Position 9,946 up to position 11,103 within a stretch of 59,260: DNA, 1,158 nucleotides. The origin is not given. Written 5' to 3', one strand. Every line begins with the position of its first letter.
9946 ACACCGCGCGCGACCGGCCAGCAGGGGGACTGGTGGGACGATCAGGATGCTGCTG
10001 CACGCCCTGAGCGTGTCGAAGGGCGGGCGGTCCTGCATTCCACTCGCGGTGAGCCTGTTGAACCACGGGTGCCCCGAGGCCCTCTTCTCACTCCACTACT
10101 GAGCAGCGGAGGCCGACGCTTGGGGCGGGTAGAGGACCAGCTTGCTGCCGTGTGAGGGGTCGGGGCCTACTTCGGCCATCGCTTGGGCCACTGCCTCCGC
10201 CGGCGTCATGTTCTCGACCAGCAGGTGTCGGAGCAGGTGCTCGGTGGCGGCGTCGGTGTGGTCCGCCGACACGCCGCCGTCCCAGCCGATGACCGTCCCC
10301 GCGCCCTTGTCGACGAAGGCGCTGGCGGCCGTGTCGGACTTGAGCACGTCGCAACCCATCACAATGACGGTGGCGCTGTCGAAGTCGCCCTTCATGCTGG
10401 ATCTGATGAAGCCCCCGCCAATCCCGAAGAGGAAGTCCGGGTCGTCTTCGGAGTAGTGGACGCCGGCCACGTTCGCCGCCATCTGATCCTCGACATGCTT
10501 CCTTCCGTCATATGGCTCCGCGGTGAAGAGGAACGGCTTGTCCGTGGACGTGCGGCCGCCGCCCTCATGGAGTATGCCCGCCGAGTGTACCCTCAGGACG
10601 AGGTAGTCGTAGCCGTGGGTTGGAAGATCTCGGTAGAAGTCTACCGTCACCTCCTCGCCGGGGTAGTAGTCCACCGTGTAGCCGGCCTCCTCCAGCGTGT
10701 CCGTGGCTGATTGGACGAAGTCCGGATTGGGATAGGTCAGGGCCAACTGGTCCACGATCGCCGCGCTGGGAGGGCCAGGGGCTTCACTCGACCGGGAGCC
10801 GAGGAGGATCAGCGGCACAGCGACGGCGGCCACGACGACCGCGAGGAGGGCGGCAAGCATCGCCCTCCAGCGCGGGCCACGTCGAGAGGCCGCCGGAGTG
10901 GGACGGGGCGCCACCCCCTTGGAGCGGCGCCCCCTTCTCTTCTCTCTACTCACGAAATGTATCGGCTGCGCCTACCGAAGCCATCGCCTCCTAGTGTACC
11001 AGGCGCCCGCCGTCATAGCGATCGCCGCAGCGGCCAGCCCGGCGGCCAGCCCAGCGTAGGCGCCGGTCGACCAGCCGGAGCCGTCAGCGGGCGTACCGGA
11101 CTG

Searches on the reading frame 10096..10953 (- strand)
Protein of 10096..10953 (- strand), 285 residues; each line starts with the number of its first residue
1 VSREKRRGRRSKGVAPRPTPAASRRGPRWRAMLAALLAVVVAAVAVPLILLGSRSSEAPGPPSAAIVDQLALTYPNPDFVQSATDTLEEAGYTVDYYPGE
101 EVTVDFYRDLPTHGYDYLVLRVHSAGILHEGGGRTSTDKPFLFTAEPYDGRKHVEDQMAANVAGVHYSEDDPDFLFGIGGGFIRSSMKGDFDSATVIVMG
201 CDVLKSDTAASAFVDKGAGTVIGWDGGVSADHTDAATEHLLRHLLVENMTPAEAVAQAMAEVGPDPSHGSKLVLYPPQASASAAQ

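Call 3: search_protein_families(library=ncbifam, proteins=[window:10096-10953:-], max_evalue=10)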
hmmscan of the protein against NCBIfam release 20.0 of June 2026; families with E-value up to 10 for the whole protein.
window:10096-10953:- (285 aa): 5 families
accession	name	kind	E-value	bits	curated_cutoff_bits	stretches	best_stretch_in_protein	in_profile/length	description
NF038083.1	CU044_5270_fam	subfamily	0.00016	21.6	100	1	8-90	10-89/284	CU044_5270 family protein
NF052375.1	antisigma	equivalog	0.0051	16.8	100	1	10-58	64-110/217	anti-sigma factor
NF038403.1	perm_prefix_1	domain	0.054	13.3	30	1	245-263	30-49/59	permease prefix domain 1-containing protein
NF051431.1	Rv0361_Cterm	subfamily_domain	0.06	13.5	37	1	28-70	2-47/140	Rv0361 family membrane protein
NF008694.0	PRK11713.3-2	equivalog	0.22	10.8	234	1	159-212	178-232/245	16S rRNA (uracil(1498)-N(3))-methyltransferase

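Call 4: search_protein_families(library=pfam, proteins=[window:10096-10953:-], max_evalue=10)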
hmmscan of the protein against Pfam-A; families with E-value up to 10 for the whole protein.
window:10096-10953:- (285 aa): 2 families
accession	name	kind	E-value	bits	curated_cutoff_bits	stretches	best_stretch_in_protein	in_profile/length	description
PF12770.12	CHAT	-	0.038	13.9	24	1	209-266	214-270/289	CHAT domain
PF01364.23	Peptidase_C25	-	0.1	12.3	23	1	195-261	265-344/374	Peptidase family C25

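Call 24: find_homologous_proteins(query=window:10096-10860:-, max_evalue=0.001)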
Query window:10096-10860:- (254 aa): 1055 proteins with E <= 0.001 among 6864 candidates; the best 120 are listed.
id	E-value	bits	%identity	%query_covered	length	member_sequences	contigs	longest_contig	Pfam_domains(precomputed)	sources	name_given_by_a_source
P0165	2.4e-163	559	100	100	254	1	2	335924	-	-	-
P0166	6.5e-127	440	83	90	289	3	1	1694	-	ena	-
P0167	1.6e-105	370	68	94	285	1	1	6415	-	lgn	-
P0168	5.5e-94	332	63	91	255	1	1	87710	-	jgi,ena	-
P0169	6.5e-94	332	62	98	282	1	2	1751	-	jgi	jgi:hypothetical protein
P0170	2.5e-92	327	62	99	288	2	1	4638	-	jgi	jgi:hypothetical protein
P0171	2.4e-91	324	63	89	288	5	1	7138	-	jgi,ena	-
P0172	2.6e-91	323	61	98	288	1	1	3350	-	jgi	jgi:hypothetical protein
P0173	2.2e-89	317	63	89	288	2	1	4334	-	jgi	jgi:hypothetical protein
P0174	3.3e-87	310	58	100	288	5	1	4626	-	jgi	-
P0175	7.2e-86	306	64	86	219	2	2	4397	-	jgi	jgi:hypothetical protein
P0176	1.8e-83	298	58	99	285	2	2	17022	-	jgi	jgi:hypothetical protein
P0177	9.8e-83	295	61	92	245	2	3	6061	-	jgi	jgi:hypothetical protein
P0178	2.5e-82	294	57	100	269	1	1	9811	-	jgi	jgi:hypothetical protein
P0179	5.0e-82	293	56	95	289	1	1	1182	-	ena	-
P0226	1.6e-73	265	55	90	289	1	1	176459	-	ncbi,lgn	-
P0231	2.2e-73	265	55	91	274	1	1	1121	-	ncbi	-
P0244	1.5e-72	262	53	95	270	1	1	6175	-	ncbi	-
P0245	1.7e-72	262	51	86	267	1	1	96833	-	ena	-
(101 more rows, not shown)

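Call 26: find_encoding_contigs(protein=P0168, flank=10000, max_places=2)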
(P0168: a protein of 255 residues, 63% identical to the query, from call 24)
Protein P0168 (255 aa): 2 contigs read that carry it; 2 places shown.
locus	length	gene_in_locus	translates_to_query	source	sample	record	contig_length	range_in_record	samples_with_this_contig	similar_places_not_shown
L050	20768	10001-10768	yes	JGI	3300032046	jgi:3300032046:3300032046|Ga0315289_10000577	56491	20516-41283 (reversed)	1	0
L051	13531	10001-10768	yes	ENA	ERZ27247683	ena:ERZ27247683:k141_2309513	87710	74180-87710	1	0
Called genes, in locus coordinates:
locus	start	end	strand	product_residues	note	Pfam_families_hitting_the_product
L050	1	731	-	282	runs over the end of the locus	PF02621:VitK2_biosynth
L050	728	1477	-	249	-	PF01209:Ubie_methyltran, PF13489:Methyltransf_23, PF13847:Methyltransf_31, PF08241:Methyltransf_11, PF08242:Methyltransf_12, PF13649:Methyltransf_25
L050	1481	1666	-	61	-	-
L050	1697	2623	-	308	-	PF13240:Zn_Ribbon_1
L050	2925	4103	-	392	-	PF13354:Beta-lactamase2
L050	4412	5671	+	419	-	PF02515:CoA_transf_3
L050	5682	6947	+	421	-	PF02515:CoA_transf_3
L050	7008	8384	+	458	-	PF05977:MFS_3, PF07690:MFS_1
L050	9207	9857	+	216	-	-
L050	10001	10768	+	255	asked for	-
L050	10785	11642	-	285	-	PF01243:PNPOx_N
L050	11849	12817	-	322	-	PF13353:Fer4_12, PF00037:Fer4 (faint), PF12837:Fer4_6 (faint), PF12838:Fer4_7, PF13187:Fer4_9 (weak), PF13237:Fer4_10 (faint), PF14697:Fer4_21 (weak), PF04055:Radical_SAM, +1 more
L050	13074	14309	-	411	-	PF02771:Acyl-CoA_dh_N, PF02770:Acyl-CoA_dh_M, PF00441:Acyl-CoA_dh_1, PF22924:ACOX_C_alpha1 (weak), PF08028:Acyl-CoA_dh_2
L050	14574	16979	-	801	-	PF02901:PFL-like, PF01228:Gly_radical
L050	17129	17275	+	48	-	-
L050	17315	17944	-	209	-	PF13489:Methyltransf_23, PF08003:Methyltransf_9, PF08241:Methyltransf_11, PF08242:Methyltransf_12, PF13649:Methyltransf_25, PF13847:Methyltransf_31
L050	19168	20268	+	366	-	PF04055:Radical_SAM, PF13186:SPASM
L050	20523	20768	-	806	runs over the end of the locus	-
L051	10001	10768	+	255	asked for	-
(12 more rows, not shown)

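Call 27: find_encoding_contigs(protein=P0226, flank=10000, max_places=2)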
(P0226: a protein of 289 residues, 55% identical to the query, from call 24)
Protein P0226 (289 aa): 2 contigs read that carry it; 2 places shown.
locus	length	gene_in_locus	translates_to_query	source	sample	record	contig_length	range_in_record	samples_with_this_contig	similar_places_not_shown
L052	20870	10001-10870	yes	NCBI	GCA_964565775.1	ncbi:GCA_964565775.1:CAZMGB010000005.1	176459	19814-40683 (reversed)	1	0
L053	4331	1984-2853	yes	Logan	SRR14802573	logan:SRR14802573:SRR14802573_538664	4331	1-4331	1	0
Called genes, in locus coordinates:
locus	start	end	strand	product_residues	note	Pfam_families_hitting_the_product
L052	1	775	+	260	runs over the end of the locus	PF13085:Fer2_3, PF13187:Fer4_9 (faint), PF12838:Fer4_7 (faint), PF13237:Fer4_10 (weak), PF13746:Fer4_18 (faint), PF13183:Fer4_8, PF13534:Fer4_17 (weak)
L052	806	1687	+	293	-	PF02754:CCG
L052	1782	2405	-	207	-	PF05683:Fumerase_C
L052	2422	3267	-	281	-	PF05681:Fumerase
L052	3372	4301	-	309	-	PF00056:Ldh_1_N, PF02866:Ldh_1_C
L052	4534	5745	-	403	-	PF00180:Iso_dh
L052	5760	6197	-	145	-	-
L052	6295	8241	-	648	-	PF00330:Aconitase, PF00694:Aconitase_C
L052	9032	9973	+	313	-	-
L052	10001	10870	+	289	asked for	-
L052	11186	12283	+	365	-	PF26550:Tricorn_2nd, PF26549:Tricorn_N, PF07676:PD40, PF26550:Tricorn_2nd, PF07676:PD40, PF26549:Tricorn_N, PF26549:Tricorn_N, PF07676:PD40, +3 more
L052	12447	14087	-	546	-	PF01039:Carboxyl_trans, PF03255:ACCA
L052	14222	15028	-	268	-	PF01476:LysM, PF23446:LysM1_NFP_LYK (faint), PF23473:LysM3_LYK4_5 (faint), PF01476:LysM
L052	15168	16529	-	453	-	PF02225:PA, PF04389:Peptidase_M28, PF01546:Peptidase_M20 (weak)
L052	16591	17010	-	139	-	-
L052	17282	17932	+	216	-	-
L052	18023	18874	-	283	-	PF02540:NAD_synthase (weak), PF00733:Asn_synthase (weak)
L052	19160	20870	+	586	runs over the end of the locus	PF01590:GAF (weak), PF13185:GAF_2, PF13492:GAF_3, PF13487:HD_5, PF01966:HD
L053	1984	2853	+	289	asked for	-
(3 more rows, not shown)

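Call 28: find_encoding_contigs(protein=P0245, flank=10000, max_places=2)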
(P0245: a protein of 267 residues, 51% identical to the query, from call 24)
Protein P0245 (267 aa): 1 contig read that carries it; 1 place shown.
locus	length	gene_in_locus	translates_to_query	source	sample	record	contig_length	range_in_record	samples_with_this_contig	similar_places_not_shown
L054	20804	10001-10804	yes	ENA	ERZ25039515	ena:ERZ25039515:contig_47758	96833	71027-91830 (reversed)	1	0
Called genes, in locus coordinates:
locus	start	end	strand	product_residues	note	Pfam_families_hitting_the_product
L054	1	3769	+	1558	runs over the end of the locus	PF13229:Beta_helix (weak), PF05048:NosD (weak), PF13229:Beta_helix, PF05048:NosD, PF13229:Beta_helix, PF05048:NosD, PF13229:Beta_helix, PF02412:TSP_3 (weak), +1 more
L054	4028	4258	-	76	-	-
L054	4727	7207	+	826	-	PF04932:Wzy_C, PF13431:TPR_17 (faint), PF07719:TPR_2 (faint), PF13432:TPR_16 (weak)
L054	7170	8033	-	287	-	-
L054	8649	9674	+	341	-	-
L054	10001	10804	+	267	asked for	-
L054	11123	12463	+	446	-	PF13231:PMT_2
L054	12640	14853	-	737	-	-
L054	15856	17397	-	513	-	-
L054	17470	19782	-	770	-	PF00963:Cohesin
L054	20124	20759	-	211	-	PF00963:Cohesin (weak)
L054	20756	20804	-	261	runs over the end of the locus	-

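Call 30: predict_structure(protein=window:10096-10860:-)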
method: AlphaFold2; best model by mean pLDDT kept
length: 254 residues; sequences in the alignment: 1
mean_pLDDT: 44.6   pTM: 0.41
mean pLDDT of the five models: 44.6, 43.6, 43.5, 42.4, 38.1
residues with pLDDT >= 90: 0; 70-90: 17; 50-70: 65; < 50: 172
segments of 3 or more residues with pLDDT < 50: 20-178, 185-187, 248-254
pLDDT, mean of each block of 10 residues (from residue 1): 60 57 38 31 38 42 41 36 33 35 31 28 30 26 30 30 43 45 52 60 66 65 79 67 56 38
secondary structure, 60 per line:
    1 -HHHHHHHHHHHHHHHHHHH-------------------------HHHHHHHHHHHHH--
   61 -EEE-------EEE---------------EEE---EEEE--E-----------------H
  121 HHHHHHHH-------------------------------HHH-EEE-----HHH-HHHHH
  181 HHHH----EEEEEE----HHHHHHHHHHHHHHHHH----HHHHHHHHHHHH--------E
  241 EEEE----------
elements in order: H2-20 H46-58 E62-64 E72-74 E90-92 E96-99 H120-128 E164-166 H176-184 E189-194 H199-215 H220-231 E240-244

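Call 34: search_solved_structures(query=A4, max_evalue=10, show_alignments=2)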
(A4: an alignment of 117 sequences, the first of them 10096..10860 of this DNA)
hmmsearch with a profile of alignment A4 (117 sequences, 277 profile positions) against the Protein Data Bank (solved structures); distinct sequences matched with E-value up to 10: 4.
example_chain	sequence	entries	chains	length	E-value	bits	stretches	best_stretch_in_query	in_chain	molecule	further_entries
4ni5_A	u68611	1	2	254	0.024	17.3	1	188-261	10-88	Oxidoreductase, short-chain dehydrogenase/reductase family protein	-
7r3a_A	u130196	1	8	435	0.66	12.5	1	191-226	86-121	S-inosyl-L-homocysteine hydrolase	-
2zts_A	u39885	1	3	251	1.6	11.3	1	185-218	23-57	Putative uncharacterized protein PH0186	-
6ff4_Y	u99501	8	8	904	8.5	8.9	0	4-57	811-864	Serine/arginine repetitive matrix protein 1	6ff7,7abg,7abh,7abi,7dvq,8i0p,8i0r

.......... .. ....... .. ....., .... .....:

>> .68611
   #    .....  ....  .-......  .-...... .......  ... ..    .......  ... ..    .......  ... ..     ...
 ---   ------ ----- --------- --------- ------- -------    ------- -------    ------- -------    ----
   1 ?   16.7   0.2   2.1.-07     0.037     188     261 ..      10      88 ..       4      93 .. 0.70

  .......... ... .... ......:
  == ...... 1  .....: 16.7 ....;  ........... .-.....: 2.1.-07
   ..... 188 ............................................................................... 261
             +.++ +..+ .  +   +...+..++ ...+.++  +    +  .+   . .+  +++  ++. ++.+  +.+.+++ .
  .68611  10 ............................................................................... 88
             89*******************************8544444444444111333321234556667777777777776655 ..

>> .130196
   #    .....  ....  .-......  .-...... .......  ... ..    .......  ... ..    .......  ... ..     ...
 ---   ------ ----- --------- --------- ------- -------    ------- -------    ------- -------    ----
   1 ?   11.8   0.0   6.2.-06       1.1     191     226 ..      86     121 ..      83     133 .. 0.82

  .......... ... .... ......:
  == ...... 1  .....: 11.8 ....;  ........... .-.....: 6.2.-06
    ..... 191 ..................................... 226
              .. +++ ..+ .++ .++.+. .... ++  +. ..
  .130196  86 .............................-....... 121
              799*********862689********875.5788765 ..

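Call 37: predict_structure(alignment_id=A4)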
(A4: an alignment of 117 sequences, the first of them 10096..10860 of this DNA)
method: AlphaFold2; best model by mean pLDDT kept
length: 254 residues; sequences in the alignment: 117
mean_pLDDT: 89.8   pTM: 0.84
mean pLDDT of the five models: 89.8, 89.1, 89.1, 87.9, 87.7
residues with pLDDT >= 90: 191; 70-90: 30; 50-70: 26; < 50: 7
segments of 3 or more residues with pLDDT < 50: 249-254
pLDDT, mean of each block of 10 residues (from residue 1): 58 56 66 96 94 98 98 98 98 87 87 96 96 89 95 98 96 93 98 96 98 98 98 98 80 40
secondary structure, 60 per line:
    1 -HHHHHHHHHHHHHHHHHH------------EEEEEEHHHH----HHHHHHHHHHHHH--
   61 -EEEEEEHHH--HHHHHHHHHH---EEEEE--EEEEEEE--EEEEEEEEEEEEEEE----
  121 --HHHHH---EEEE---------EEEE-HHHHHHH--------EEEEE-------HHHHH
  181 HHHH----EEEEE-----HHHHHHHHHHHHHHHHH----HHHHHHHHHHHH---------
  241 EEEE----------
elements in order: H2-19 E32-37 H38-41 H46-58 E62-67 H73-82 E86-90 E93-99 E102-116 H123-127 E131-134 E144-147 H149-155 E164-168 H176-184 E189-193 H199-215 H220-231 E241-244

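Call 39: fold_search(model_id=the predicted structure, library=pdb)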
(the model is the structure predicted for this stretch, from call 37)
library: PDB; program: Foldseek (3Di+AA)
matches with E <= 10: 955; with E <= 0.001: 6
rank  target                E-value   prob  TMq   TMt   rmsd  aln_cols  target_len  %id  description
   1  8rw5                  1.8e-06  1.00  0.47  0.15   6.1       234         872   14  Symmetry expansion of dimeric transmembrane anti-sigma factor DdvA (released 2024-11-06)
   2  8rot_A                6.5e-06  1.00  0.45  0.14   6.4       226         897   12  Cryo-EM structure of the transmembrane anti-sigma factor DdvA (released 2024-11-06)
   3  8tl0_C                1.1e-05  1.00  0.49  0.28   5.9       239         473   17  Structure of activated SAVED-CHAT filament (released 2024-03-06)
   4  8tl0_B                2.8e-05  1.00  0.47  0.27   5.9       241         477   17  Structure of activated SAVED-CHAT filament (released 2024-03-06)
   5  8eey_B                8.7e-04  1.00  0.45  0.17   5.1       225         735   12  Cas7-11 in complex with DR-mismatched target RNA, Csx29 and Csx30 (released 2022-11-16)
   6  7epf                  9.8e-04  0.99  0.32  0.23  10.2       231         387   15  Crystal structure of mGlu2 bound to NAM597 (released 2021-06-23)
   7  5mz6_1                1.4e-03  1.00  0.46  0.13   5.3       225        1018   10  Cryo-EM structure of a Separase-Securin complex from Caenorhabditis elegans at 3.8 A resolution (released 2017-03-08)
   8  5fc2_B                1.5e-03  1.00  0.43  0.24   6.8       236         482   14  Structure of a separase in complex with a pAMK peptide containing a phospho-serine (released 2016-03-30)
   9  5u1s_A                1.8e-03  1.00  0.40  0.08   7.3       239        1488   13  Crystal structure of the Saccharomyces cerevisiae separase-securin complex at 3.0 angstrom resolution (released 2017-02-08)
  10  7y84_C                2.0e-03  1.00  0.40  0.17   6.4       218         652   15  CryoEM structure of type III-E CRISPR Craspase gRAMP-crRNA in complex with TPR-CHAT protease (released 2022-12-14)
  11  5v57_B                2.4e-03  0.99  0.36  0.16  10.9       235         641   15  3.0A SYN structure of the multi-domain human smoothened receptor in complex with TC114 (released 2017-05-24)
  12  7ddz                  2.7e-03  0.97  0.33  0.21  16.8       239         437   12  The Crystal Structure of Human Neuropeptide Y Y2 Receptor with JNJ-31020028 (released 2021-01-27)
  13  1f4p                  2.9e-03  1.00  0.30  0.47   6.2       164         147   14  Y98W FLAVODOXIN MUTANT 1.5A (D. VULGARIS) (released 2001-04-04)
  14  5fby_A                3.1e-03  1.00  0.42  0.24   5.9       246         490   11  Crystal structure of ctSPD (released 2016-03-30)
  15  5xr8                  3.1e-03  0.99  0.34  0.22  11.7       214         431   13  Crystal structure of the human CB1 in complex with agonist AM841 (released 2017-07-12)
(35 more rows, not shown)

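Call 42: find_related_loci(query=A4, collection=metagenome_contigs, flank=6000)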
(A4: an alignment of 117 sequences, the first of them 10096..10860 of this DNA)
Query A4 (254 aa) in metagenome_contigs; peptide patterns used: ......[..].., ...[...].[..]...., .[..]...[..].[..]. (x = any residue, [..] = any of these).
600 stretches matched a pattern (row limit reached: there are more); 429 encode a relative of the query (tblastn E <= 1e-3); the best 80 are kept; 80 distinct loci.
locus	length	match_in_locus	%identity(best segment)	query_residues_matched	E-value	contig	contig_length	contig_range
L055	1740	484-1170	83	24-252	1e-138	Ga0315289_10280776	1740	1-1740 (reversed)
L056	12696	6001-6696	63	22-253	2e-94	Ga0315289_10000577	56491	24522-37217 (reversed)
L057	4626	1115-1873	58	1-253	4e-93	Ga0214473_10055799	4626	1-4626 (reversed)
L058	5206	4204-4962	58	1-253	2e-92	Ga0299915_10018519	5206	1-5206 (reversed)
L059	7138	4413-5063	64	29-245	2e-91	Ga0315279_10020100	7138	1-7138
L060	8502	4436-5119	58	24-252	2e-84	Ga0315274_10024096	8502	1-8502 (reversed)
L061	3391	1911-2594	57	24-252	7e-84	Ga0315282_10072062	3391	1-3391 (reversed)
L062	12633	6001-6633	61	31-245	1e-82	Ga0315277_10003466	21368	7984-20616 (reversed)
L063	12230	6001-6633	61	31-245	1e-82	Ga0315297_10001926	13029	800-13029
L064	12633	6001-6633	61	31-245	1e-82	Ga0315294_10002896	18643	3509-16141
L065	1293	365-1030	58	29-252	4e-87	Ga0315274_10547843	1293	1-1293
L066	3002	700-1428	54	2-245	9e-81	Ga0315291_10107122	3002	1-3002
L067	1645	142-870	55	2-244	1e-83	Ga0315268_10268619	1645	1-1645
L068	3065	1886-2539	59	31-252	1e-79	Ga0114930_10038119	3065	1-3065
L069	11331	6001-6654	59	31-252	2e-78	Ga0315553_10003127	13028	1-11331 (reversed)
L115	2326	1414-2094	48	25-254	7e-74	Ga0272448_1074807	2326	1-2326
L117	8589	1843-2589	46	1-248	6e-72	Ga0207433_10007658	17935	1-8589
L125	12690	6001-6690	46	7-245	4e-71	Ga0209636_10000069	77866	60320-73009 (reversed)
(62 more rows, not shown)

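Call 47: search_protein_families(library=ncbifam, proteins=[L117:655-1701:+, L115:290-1186:+, L117:1756-2619:+, L125:5860-6696:+, L052:10001-10867:+], max_evalue=1)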
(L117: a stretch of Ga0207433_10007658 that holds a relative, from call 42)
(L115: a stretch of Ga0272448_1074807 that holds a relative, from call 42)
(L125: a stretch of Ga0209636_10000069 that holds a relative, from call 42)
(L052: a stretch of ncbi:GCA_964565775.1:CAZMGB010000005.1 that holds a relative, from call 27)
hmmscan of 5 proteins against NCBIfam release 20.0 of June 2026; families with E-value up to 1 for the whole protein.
L117:655-1701:+ (349 aa): 1 family
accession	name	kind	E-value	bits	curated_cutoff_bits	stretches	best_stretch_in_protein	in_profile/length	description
NF004923.0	PRK06280.1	equivalog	0.0021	18.3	80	1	304-347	33-76/79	hypothetical protein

L115:290-1186:+ (299 aa): 1 family
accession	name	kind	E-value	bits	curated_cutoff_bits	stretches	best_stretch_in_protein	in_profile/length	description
NF040678.1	EntFM_CwpFM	equivalog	0.0024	16.9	720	1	92-168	323-388/430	enterotoxin EntFM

L117:1756-2619:+ (288 aa): 3 families
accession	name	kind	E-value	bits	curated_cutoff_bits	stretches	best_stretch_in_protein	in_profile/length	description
NF041002.1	pilin_ComGF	equivalog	0.0042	17.3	80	1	33-153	12-136/139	competence type IV pilus minor pilin ComGF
NF038218.1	IcmG_DotF_IVB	equivalog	0.019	14.6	200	1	13-84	32-102/266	type IVB secretion system protein IcmG/DotF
NF004204.0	PRK05653.2-5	subfamily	0.15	11.4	352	1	191-263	2-73/226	3-oxoacyl-ACP reductase FabG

L125:5860-6696:+ (279 aa): 0 families

L052:10001-10867:+ (289 aa): 9 families
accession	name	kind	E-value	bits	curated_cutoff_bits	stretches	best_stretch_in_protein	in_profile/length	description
NF005878.0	PRK07825.1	subfamily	0.002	17.5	287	1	197-257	3-62/278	short chain dehydrogenase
NF038083.1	CU044_5270_fam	subfamily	0.0099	15.7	100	1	13-102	9-90/284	CU044_5270 family protein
NF005309.0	PRK06841.1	subfamily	0.011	15.2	286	1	200-272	12-83/255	GolD/DthD family dehydrogenase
NF051431.1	Rv0361_Cterm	subfamily_domain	0.017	15.3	37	1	38-82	1-48/140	Rv0361 family membrane protein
NF004824.0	PRK06180.1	subfamily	0.027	13.6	298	1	204-271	5-71/279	oxidoreductase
NF005472.0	PRK07067.1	equivalog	0.052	13.1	338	1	202-259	5-62/257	L-iditol 2-dehydrogenase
NF004792.0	PRK06139.1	equivalog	0.069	12.2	308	1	197-234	2-39/327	SDR family oxidoreductase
NF005056.0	PRK06463.1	equivalog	0.077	12.2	339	1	198-235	2-39/255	3-ketoacyl-(acyl-carrier-protein) reductase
NF004514.1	PRK05855.1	equivalog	0.19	10.3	455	1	195-257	305-367/578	SDR family oxidoreductase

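Call 65: search_protein_families(library=padloc, proteins=[window:10096-10860:-, L117:1756-2619:+], max_evalue=0.01)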
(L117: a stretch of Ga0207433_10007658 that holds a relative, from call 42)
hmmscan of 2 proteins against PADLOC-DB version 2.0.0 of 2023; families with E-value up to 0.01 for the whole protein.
window:10096-10860:- (254 aa): 0 families

L117:1756-2619:+ (288 aa): 0 families
